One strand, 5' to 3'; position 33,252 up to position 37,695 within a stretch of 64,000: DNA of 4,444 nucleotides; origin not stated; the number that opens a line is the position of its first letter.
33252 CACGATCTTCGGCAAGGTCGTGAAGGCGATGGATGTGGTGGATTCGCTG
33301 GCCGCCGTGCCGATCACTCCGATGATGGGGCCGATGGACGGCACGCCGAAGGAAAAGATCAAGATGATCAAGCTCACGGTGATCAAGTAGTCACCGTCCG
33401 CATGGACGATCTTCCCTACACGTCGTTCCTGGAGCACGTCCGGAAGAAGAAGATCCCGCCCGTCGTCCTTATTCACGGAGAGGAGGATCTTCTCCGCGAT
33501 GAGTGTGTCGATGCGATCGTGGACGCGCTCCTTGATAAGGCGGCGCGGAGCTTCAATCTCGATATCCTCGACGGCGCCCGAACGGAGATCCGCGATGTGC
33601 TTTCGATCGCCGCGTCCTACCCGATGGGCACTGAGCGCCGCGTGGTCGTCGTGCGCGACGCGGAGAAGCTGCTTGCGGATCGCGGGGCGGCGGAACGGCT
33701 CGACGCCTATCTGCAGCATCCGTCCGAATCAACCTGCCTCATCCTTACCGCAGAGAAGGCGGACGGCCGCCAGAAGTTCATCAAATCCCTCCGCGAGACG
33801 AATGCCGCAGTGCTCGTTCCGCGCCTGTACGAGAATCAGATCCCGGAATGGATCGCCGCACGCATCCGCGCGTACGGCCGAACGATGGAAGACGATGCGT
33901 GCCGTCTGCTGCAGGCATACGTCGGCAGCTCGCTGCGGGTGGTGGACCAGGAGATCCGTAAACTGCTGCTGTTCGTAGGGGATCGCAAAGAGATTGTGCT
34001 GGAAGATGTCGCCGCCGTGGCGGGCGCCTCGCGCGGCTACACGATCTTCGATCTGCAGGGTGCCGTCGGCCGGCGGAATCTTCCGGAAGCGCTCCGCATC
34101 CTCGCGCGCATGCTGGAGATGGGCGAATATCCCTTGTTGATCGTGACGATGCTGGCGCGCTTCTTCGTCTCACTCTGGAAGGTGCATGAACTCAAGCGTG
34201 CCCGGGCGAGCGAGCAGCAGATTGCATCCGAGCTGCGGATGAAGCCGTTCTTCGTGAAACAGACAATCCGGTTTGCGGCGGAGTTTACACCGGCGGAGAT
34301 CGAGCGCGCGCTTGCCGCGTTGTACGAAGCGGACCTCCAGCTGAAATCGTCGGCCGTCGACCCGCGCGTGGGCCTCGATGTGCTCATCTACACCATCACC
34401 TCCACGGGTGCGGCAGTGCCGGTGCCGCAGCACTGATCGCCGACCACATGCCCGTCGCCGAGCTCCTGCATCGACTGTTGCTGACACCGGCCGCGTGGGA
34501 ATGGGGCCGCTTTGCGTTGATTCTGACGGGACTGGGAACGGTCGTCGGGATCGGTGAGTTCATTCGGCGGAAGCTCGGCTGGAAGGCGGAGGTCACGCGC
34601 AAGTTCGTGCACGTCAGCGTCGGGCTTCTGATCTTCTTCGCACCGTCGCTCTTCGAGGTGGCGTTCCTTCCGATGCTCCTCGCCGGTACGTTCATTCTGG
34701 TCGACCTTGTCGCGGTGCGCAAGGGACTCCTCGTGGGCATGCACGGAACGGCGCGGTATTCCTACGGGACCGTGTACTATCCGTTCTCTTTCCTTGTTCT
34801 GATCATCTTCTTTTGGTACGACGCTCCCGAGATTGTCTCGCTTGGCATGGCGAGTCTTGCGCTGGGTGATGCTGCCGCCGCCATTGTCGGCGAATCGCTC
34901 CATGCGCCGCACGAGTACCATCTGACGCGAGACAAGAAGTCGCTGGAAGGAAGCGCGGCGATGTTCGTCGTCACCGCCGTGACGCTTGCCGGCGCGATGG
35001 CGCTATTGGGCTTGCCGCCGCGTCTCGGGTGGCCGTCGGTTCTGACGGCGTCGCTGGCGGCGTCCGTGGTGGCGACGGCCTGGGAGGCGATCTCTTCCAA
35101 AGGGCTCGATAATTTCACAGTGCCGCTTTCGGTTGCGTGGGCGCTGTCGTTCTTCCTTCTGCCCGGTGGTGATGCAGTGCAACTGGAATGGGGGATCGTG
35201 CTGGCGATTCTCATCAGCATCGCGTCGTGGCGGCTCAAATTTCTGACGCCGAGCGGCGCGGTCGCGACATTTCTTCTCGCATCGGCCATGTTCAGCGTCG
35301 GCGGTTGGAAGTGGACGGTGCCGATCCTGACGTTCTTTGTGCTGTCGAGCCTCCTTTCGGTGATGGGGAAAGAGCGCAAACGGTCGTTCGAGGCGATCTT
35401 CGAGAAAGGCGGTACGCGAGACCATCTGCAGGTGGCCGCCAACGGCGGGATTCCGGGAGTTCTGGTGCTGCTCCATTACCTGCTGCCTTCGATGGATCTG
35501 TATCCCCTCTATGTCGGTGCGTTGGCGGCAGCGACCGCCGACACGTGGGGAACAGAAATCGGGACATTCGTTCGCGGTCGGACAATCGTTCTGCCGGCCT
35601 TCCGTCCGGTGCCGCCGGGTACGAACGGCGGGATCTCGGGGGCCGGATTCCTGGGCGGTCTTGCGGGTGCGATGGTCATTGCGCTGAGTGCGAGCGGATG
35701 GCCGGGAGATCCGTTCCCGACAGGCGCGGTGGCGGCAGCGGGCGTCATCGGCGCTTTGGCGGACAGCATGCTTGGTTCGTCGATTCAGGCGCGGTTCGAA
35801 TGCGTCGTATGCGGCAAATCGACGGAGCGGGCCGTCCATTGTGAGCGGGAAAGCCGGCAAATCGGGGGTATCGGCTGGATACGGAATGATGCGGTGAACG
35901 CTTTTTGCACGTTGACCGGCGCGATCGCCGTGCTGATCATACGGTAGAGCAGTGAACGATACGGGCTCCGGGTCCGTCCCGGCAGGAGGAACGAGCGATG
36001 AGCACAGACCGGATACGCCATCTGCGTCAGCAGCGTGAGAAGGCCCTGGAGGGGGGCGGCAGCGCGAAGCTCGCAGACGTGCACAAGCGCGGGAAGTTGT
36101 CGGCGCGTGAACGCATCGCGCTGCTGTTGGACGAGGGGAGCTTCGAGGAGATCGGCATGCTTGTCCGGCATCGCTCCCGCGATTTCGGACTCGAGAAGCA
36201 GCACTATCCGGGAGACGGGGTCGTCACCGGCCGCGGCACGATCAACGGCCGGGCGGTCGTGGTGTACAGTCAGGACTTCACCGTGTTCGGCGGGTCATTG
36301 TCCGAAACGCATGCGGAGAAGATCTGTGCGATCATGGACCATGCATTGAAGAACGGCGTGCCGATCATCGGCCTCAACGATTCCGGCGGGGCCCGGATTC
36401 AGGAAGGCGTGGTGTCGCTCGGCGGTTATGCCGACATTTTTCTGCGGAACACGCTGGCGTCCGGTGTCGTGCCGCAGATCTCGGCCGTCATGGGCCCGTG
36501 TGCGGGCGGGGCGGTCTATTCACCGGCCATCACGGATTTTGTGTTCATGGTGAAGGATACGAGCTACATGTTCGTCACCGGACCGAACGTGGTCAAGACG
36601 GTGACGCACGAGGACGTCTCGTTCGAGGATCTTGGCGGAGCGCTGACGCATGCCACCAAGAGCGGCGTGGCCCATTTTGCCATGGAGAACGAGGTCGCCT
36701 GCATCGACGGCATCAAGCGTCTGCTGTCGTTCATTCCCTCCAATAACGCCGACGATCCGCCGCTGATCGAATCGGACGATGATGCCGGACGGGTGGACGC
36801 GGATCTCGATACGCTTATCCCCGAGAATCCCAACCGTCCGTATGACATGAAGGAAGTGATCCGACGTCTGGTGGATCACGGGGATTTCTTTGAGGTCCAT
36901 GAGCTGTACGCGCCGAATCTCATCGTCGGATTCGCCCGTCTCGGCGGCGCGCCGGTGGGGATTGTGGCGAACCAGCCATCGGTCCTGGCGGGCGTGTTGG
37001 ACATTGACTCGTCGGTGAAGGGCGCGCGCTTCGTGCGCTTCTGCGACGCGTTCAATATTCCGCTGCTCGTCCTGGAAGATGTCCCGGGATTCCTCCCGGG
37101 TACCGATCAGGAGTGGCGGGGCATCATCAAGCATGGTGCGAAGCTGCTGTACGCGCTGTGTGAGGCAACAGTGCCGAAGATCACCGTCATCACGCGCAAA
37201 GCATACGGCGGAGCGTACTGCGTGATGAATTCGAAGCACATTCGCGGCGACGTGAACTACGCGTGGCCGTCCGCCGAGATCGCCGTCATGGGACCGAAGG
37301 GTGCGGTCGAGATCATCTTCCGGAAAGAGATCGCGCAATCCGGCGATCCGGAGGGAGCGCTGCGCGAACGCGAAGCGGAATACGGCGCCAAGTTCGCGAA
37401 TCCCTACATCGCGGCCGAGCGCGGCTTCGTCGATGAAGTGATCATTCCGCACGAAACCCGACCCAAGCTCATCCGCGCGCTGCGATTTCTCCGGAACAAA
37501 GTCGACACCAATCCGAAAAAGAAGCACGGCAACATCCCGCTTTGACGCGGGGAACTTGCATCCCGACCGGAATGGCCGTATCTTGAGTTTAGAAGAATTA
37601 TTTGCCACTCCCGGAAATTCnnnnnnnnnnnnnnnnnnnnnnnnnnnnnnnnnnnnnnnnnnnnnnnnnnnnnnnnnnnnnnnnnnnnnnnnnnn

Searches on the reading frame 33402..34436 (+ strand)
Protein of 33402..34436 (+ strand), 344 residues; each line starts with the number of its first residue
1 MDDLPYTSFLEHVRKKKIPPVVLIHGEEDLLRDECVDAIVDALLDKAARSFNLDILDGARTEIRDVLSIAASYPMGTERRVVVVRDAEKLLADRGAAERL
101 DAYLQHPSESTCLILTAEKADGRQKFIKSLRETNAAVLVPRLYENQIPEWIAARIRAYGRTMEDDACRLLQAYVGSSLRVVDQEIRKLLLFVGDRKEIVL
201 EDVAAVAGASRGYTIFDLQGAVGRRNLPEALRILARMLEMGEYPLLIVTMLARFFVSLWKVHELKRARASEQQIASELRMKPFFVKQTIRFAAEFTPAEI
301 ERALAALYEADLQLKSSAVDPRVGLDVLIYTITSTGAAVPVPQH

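Call 60: search_protein_families(library=pfam, proteins=[window:33402-34436:+], max_evalue=0.00001)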
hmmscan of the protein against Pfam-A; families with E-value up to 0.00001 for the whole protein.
window:33402-34436:+ (344 aa): 2 families
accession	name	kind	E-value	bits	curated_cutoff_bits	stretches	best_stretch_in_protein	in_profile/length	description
PF21694.2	DNA_pol3_delta_C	-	4.1e-26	91.8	27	1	214-331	3-120/121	DNA polymerase III delta subunit, C-terminal domain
PF06144.19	DNA_pol3_delta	-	1.3e-13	51.5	21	1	23-132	2-116/124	DNA polymerase III, delta subunit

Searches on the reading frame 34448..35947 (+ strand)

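Call 60: search_protein_families(library=pfam, proteins=[window:34448-35947:+], max_evalue=0.00001)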
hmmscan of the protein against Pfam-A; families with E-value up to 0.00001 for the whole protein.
window:34448-35947:+ (499 aa): 1 family
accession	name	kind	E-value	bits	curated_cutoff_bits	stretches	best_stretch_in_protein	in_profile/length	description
PF01940.21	DUF92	-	1.1e-60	205.5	27.5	1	252-492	2-251/251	Integral membrane protein DUF92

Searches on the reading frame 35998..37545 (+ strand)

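Call 60: search_protein_families(library=pfam, proteins=[window:35998-37545:+], max_evalue=0.00001)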
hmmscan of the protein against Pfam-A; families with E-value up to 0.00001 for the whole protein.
window:35998-37545:+ (515 aa): 2 families
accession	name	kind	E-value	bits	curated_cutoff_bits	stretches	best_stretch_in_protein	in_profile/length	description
PF01039.27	Carboxyl_trans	-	4.9e-203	675.7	22.3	1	28-513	2-493/493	Carboxyl transferase domain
PF03255.19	ACCA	-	3.5e-11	43.3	23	1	341-443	135-233/310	Acetyl co-enzyme A carboxylase carboxyltransferase-like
